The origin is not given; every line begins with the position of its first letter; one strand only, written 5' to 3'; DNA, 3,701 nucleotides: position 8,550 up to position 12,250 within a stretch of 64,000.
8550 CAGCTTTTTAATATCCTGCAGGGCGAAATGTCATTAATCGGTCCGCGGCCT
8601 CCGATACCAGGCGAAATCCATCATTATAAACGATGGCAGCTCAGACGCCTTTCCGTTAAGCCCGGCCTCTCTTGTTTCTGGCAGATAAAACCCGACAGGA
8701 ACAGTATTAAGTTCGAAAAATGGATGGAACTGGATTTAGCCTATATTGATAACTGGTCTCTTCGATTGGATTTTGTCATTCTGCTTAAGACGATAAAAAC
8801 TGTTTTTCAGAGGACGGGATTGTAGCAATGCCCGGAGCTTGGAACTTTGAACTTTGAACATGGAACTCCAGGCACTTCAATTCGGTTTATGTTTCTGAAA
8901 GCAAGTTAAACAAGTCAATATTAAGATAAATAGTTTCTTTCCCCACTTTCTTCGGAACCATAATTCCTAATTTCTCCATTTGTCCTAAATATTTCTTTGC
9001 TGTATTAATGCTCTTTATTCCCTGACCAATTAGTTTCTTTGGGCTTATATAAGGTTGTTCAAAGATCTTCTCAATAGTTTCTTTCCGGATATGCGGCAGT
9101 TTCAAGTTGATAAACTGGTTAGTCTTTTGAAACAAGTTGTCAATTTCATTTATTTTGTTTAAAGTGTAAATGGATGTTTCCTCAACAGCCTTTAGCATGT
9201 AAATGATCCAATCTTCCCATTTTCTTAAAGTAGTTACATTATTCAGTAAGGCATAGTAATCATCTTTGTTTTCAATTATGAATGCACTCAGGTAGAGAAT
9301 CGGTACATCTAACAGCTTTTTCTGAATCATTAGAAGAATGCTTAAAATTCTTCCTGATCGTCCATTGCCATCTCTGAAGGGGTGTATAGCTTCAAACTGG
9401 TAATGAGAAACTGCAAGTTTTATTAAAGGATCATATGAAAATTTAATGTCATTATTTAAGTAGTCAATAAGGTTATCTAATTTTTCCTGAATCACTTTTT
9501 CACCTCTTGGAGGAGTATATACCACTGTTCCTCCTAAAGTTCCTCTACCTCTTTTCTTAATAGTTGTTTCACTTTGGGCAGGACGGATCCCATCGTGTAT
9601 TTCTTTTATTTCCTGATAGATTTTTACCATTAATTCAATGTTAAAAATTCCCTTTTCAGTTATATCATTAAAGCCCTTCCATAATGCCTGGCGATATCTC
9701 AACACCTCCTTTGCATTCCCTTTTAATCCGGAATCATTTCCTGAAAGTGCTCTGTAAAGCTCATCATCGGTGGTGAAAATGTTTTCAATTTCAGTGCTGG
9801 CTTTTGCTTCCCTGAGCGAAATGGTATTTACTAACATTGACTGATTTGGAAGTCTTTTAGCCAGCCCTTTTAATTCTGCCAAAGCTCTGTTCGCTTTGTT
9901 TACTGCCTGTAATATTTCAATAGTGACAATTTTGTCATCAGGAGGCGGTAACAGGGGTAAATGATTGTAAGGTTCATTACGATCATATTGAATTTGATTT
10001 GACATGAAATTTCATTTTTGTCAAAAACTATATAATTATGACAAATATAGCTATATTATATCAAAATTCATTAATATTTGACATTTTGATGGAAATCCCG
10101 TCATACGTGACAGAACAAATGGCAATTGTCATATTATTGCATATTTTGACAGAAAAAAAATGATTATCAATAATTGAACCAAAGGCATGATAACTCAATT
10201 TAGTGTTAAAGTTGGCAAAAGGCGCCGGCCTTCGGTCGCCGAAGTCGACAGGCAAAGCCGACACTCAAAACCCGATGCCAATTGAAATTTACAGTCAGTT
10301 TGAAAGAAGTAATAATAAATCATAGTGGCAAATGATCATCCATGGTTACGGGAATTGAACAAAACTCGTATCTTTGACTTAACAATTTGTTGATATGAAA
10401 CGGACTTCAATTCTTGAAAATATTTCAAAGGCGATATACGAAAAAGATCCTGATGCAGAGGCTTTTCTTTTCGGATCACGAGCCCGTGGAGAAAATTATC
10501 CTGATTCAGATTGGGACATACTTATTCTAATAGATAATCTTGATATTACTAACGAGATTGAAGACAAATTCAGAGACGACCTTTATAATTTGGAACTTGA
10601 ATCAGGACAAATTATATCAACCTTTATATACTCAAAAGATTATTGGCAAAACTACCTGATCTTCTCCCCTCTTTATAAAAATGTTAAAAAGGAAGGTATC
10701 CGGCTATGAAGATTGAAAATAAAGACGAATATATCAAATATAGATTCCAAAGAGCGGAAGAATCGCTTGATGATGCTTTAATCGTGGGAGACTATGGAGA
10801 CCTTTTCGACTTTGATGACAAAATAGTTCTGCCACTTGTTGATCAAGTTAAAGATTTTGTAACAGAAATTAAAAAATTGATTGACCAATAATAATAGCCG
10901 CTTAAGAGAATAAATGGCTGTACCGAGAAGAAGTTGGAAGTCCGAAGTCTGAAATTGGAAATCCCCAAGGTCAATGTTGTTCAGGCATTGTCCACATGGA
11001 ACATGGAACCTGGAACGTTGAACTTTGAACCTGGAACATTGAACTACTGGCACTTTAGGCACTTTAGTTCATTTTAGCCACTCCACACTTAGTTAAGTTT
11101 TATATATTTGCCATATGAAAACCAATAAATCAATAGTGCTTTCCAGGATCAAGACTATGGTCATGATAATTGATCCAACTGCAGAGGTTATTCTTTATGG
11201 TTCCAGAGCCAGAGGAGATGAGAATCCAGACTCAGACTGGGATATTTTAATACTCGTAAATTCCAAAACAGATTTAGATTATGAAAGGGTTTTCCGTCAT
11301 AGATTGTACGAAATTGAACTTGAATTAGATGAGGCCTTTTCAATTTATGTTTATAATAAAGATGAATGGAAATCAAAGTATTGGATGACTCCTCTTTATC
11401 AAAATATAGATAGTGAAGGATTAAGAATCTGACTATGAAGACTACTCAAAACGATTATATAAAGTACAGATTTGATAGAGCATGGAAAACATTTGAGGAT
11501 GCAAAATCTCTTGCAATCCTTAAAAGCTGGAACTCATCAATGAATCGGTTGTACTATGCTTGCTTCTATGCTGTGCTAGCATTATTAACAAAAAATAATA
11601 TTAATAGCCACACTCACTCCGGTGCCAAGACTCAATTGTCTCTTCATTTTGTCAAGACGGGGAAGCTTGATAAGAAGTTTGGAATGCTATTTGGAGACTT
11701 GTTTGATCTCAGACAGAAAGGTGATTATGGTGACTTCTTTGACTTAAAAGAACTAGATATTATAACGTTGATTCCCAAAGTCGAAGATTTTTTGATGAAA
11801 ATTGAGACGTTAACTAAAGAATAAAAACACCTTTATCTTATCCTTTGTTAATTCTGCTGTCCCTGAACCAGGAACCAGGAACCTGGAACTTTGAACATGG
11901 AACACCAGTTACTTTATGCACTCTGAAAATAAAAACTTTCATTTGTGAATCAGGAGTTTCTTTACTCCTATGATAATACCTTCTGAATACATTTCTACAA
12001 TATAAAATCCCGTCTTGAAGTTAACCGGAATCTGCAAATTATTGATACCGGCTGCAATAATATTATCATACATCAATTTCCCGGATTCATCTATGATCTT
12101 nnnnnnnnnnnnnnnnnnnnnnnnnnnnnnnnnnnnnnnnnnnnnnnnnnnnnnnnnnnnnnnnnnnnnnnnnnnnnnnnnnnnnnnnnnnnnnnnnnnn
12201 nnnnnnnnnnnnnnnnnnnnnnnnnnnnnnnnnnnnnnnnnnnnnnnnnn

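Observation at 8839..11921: Three arrays of a 7-nt tandem repeat (NTKGAAC) capped by GGCAC-type 9-mers, bracketing the Fic and MNT/HEPN cassettes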

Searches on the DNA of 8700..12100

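Call 6: search_rna_families(source=window, start=8700, end=12100, threshold=evalue, max_evalue=10)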
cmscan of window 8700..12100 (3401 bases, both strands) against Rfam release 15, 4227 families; matches with E-value up to 10: 7.
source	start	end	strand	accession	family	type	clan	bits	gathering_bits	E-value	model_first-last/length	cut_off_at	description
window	11780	11860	-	RF02107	DLEU2_3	Gene; lncRNA;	-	22.2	60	4.1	1-76/76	no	Deleted in lymphocytic leukemia 2 conserved region 3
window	11706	11772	-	RF01157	sn1185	Gene; snRNA; snoRNA; CD-box;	-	20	60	1.3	1-66/66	no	Small nucleolar RNA sn1185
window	9588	9637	-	RF02925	6A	Gene; sRNA;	-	19.2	41.2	4.2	1-52/52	no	6A RNA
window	9611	9659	-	RF03904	MIR7991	Gene; miRNA;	-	18.8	58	2.3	1-47/47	no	MIR7991 microRNA precursor family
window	9701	9774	-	RF00054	SNORD25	Gene; snRNA; snoRNA; CD-box;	CL00049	18.5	39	2.3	1-87/87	no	Small nucleolar RNA SNORD25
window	9697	9779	-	RF00584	SNORD105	Gene; snRNA; snoRNA; CD-box;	CL00075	18.4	45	2.4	1-87/87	no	Small nucleolar RNA SNORD105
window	10683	10719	+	RF01360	CRISPR-DR47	Gene; CRISPR;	-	18.3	39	6.3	1-37/37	no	CRISPR RNA direct repeat element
